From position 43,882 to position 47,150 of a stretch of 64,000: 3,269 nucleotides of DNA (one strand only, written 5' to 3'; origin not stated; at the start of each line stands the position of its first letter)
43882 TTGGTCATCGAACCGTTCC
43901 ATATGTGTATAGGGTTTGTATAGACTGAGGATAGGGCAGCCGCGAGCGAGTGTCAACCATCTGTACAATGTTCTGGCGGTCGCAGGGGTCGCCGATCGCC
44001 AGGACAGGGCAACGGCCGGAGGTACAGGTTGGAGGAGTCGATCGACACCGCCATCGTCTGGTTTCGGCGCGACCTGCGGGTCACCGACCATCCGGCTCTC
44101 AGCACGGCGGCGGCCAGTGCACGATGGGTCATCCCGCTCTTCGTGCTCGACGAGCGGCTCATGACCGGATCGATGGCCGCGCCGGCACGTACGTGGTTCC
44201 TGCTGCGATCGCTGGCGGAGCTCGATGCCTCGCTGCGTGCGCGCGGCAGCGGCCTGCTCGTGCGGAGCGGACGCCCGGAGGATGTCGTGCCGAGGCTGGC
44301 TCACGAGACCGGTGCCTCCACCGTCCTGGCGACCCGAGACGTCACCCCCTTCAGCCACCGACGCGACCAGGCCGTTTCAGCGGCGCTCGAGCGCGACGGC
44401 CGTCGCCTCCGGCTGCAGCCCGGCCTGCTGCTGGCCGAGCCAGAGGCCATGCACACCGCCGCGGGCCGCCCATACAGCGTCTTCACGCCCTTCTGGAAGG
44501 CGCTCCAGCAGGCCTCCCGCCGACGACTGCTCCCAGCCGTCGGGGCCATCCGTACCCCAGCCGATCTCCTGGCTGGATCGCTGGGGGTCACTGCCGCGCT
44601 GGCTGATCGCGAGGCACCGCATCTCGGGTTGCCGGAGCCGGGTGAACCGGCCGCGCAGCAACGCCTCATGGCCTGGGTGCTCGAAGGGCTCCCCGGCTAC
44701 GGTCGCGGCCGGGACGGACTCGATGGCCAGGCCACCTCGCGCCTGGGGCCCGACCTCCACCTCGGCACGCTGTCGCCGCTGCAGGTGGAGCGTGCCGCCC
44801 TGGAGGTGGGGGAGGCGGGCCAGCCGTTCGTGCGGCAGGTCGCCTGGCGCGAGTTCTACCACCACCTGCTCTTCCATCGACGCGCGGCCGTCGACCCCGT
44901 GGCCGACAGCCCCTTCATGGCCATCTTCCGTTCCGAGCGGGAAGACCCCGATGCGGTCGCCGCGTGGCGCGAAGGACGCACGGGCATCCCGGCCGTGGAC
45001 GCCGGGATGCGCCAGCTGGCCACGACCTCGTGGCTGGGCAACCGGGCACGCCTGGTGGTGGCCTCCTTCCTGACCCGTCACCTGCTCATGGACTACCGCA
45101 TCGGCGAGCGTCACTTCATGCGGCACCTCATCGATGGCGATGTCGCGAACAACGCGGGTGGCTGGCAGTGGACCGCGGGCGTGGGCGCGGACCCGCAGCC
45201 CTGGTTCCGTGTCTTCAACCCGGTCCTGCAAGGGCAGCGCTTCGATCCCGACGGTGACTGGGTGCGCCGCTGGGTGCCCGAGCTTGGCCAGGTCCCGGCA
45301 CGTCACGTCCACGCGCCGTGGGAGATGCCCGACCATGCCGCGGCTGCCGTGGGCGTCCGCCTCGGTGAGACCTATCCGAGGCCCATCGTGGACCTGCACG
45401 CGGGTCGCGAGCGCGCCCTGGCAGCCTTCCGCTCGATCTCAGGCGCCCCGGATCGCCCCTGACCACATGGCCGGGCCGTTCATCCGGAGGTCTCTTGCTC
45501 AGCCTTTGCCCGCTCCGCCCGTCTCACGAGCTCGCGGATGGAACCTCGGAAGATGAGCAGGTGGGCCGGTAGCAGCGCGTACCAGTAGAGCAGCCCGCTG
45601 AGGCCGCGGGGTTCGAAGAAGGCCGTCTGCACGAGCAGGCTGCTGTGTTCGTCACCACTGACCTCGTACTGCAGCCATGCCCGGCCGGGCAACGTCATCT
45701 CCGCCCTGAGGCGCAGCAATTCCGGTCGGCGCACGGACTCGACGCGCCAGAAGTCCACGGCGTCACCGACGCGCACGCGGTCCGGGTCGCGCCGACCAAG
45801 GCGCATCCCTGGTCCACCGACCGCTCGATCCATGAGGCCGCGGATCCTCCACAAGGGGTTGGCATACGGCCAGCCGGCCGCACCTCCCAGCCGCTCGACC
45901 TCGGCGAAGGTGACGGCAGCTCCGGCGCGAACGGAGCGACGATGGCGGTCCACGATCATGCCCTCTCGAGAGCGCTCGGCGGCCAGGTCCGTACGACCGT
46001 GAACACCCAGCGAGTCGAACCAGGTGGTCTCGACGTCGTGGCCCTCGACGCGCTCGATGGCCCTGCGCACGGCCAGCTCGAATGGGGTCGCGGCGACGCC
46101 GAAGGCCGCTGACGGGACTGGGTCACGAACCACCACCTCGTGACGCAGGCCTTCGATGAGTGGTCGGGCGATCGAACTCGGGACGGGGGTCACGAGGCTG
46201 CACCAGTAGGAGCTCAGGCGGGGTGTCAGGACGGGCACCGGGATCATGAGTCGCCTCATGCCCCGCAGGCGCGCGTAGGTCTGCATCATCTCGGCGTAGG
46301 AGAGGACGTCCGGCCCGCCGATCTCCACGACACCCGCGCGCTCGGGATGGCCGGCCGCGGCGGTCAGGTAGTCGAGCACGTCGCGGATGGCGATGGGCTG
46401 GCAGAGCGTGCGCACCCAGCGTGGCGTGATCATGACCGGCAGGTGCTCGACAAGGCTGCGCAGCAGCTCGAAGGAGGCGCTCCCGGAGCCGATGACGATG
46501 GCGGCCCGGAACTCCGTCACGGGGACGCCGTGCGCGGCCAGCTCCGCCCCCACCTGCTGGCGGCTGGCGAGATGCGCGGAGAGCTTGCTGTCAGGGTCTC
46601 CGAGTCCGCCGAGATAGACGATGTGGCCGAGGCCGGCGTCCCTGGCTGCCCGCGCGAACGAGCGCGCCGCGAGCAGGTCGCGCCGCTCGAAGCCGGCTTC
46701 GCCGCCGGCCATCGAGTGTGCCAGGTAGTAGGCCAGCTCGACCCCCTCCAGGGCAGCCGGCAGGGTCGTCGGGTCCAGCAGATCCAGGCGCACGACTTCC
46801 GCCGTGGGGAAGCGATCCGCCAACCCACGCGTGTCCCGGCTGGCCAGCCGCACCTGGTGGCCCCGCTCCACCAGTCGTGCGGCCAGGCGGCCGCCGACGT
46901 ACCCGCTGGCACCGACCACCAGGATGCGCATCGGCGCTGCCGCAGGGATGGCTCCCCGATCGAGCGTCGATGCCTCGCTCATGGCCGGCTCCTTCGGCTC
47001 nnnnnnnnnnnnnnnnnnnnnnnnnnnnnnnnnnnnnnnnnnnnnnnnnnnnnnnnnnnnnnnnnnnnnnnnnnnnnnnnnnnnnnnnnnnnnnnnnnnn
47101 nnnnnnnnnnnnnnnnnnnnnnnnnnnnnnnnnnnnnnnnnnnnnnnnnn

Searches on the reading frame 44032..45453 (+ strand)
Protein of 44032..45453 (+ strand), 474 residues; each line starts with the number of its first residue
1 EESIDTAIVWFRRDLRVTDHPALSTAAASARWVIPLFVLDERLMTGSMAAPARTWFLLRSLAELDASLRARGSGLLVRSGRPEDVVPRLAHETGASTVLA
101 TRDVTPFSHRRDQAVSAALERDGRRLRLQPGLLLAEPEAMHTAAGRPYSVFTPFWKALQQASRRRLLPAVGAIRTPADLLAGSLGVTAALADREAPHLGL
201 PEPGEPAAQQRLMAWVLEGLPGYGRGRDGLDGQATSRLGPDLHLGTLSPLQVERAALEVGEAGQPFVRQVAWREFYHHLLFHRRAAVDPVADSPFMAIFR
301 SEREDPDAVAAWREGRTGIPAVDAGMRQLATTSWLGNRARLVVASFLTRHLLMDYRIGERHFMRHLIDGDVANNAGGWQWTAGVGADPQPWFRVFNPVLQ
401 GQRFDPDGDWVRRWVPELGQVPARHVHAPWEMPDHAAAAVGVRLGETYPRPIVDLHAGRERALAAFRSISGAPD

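Call 12: search_protein_families(library=ncbifam, proteins=[window:44032-45453:+], max_evalue=0.001)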
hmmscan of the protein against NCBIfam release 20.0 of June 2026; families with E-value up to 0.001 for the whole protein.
window:44032-45453:+ (474 aa): 5 families
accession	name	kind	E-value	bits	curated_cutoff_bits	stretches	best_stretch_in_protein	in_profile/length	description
TIGR03556.1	photolyase_8HDF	exception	2.3e-97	326.8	884.6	1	7-456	3-458/471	deoxyribodipyrimidine photo-lyase, 8-HDF type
NF007955.0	PRK10674.1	equivalog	1.1e-87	294.9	506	1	6-467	3-466/472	deoxyribodipyrimidine photo-lyase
TIGR02766.1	crypt_chrom_pln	subfamily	3.2e-74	250.5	603.85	1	7-462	2-475/480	cryptochrome photoreceptor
TIGR02765.1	crypto_DASH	subfamily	4.9e-65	220.1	317.05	1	6-418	2-431/431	DASH family cryptochrome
TIGR00591.1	phr2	superfamily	3.3e-11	43.1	550.05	1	5-112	22-130/453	deoxyribodipyrimidine photo-lyase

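Call 17: find_related_loci(query=window:44032-45453:+, collection=genome_contigs, flank=10000)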
Query window:44032-45453:+ (474 aa) in genome_contigs; peptide patterns used: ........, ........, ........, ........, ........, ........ (x = any residue, [..] = any of these).
188 stretches matched a pattern; 148 encode a relative of the query (tblastn E <= 1e-3); the best 80 are kept; 80 distinct loci.
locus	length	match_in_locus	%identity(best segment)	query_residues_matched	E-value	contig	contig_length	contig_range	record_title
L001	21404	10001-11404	88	1-468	0e+0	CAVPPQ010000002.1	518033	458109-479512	MAG: uncultured Chloroflexia bacterium isolate MFD09848.bin.1.119 genome assembly, contig: contig_123, whole genome shot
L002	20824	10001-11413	87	1-471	0e+0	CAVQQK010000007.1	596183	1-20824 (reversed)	MAG: uncultured beta proteobacterium isolate MFD09779.bin.2.173 genome assembly, contig: contig_40861, whole genome shot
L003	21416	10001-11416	84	1-472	0e+0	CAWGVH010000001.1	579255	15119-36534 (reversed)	MAG: uncultured Chloroflexia bacterium isolate MFD02809.bin.2.210 genome assembly, contig: contig_115135, whole genome s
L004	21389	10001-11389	71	6-471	0e+0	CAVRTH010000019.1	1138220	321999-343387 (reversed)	MAG: uncultured Chloroflexia bacterium isolate MFD02923.bin.2.100 genome assembly, contig: contig_9476, whole genome sho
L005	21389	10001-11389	71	5-471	0e+0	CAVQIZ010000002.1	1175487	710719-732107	MAG: uncultured Chloroflexia bacterium isolate MFD09779.bin.2.43 genome assembly, contig: contig_12102, whole genome sho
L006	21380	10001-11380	69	8-470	0e+0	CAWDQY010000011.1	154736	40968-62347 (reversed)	MAG: uncultured Chloroflexia bacterium isolate MFD04716.bin.2.161 genome assembly, contig: contig_34390, whole genome sh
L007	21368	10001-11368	70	6-471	0e+0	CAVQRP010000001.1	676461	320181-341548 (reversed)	MAG: uncultured Chloroflexia bacterium isolate MFD09779.bin.2.236 genome assembly, contig: contig_12101, whole genome sh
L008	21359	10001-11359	69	6-471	0e+0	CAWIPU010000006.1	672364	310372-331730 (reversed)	MAG: uncultured Chloroflexia bacterium isolate MFD01721.bin.1.359 genome assembly, contig: contig_27190, whole genome sh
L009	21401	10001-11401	65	3-473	0e+0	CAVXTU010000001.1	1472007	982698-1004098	MAG: uncultured Chloroflexia bacterium isolate MFD05684.bin.2.84 genome assembly, contig: contig_16614, whole genome sho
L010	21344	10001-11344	69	6-470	0e+0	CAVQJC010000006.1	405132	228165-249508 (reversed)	MAG: uncultured Chloroflexia bacterium isolate MFD09779.bin.2.210 genome assembly, contig: contig_28340, whole genome sh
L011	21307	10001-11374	68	1-471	1e-180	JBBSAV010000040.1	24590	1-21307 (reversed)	MAG: Candidatus Limnocylindrales bacterium isolate La6_metabat2.046 La6_metabat2.046_K_1068170_L_24590_cov_13.2489, whol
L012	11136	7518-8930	87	1-471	0e+0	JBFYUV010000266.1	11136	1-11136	MAG: Chloroflexota bacterium isolate PPR_0304 k121_2812217, whole genome shotgun sequence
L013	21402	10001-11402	74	5-471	0e+0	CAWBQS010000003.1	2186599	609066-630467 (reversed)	MAG: uncultured Chloroflexia bacterium isolate MFD00905.bin.2.47 genome assembly, contig: contig_1949, whole genome shot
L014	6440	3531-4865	60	8-461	2e-152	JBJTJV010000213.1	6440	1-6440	MAG: Chloroflexota bacterium isolate samp_4310_metabat2_114 samp_4310_1156920, whole genome shotgun sequence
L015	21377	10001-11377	50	6-468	1e-125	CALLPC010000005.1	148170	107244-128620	MAG: uncultured Dehalococcoidia bacterium isolate N1_Bin_METABAT__75_1 genome assembly, contig: c_000000219615, whole ge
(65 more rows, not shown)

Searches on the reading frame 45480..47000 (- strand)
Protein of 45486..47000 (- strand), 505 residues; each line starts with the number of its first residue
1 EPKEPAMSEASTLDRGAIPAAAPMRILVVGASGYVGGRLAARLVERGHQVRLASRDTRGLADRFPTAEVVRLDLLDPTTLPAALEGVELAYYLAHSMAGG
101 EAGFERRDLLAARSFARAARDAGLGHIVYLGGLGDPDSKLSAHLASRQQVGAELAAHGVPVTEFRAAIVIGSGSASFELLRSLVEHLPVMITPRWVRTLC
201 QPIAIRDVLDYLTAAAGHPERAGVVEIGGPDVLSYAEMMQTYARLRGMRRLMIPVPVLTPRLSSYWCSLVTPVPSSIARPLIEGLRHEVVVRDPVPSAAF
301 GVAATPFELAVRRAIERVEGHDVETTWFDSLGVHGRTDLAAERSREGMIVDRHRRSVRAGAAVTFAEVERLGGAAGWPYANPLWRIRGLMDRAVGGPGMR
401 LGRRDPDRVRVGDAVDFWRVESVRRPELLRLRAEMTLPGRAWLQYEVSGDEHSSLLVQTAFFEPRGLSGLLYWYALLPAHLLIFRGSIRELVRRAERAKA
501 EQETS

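Call 6: find_encoding_contigs(protein=window:45480-46982:-, flank=10000, max_places=10)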
Protein window:45480-46982:- (500 aa): no gene with exactly this product is on record in the collection.

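Call 12: search_protein_families(library=ncbifam, proteins=[window:45486-47000:-], max_evalue=0.001)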
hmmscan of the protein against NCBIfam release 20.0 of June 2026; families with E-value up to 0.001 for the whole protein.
window:45486-47000:- (505 aa): 8 families
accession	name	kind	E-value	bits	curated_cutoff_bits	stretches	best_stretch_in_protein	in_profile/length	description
TIGR03466.1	HpnA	hypoth_equivalog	3.3e-11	42.6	367.65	1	24-130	1-111/327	hopanoid-associated sugar epimerase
NF042422.1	oxyalk_red_OleD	equivalog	4.7e-09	36.1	580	1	24-130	1-108/329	2-alkyl-3-oxoalkanoate reductase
NF004520.0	PRK05865.1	equivalog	3.5e-07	28.5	1509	1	24-252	1-206/854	sugar epimerase family protein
TIGR01777.1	yfcH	hypoth_equivalog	1.7e-06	27.8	207.35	0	26-61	1-36/292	TIGR01777 family oxidoreductase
NF050030.1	thlkprotThyD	equivalog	2.1e-06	27.1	400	1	24-76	1-53/305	thylakoid membrane protein ThyD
NF058621.1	DiazavRedAvaA7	equivalog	3.1e-06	27.1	400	1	24-88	1-64/304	3-diazoavenalumate denitrifying reductase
NF052578.1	StrlDmthSdmBMthl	equivalog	8.7e-05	22.4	600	1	24-134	1-115/328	sterol demethylase protein SdmB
NF006073.0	PRK08219.1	equivalog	0.00028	20.7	218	1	26-96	6-78/227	SDR family oxidoreductase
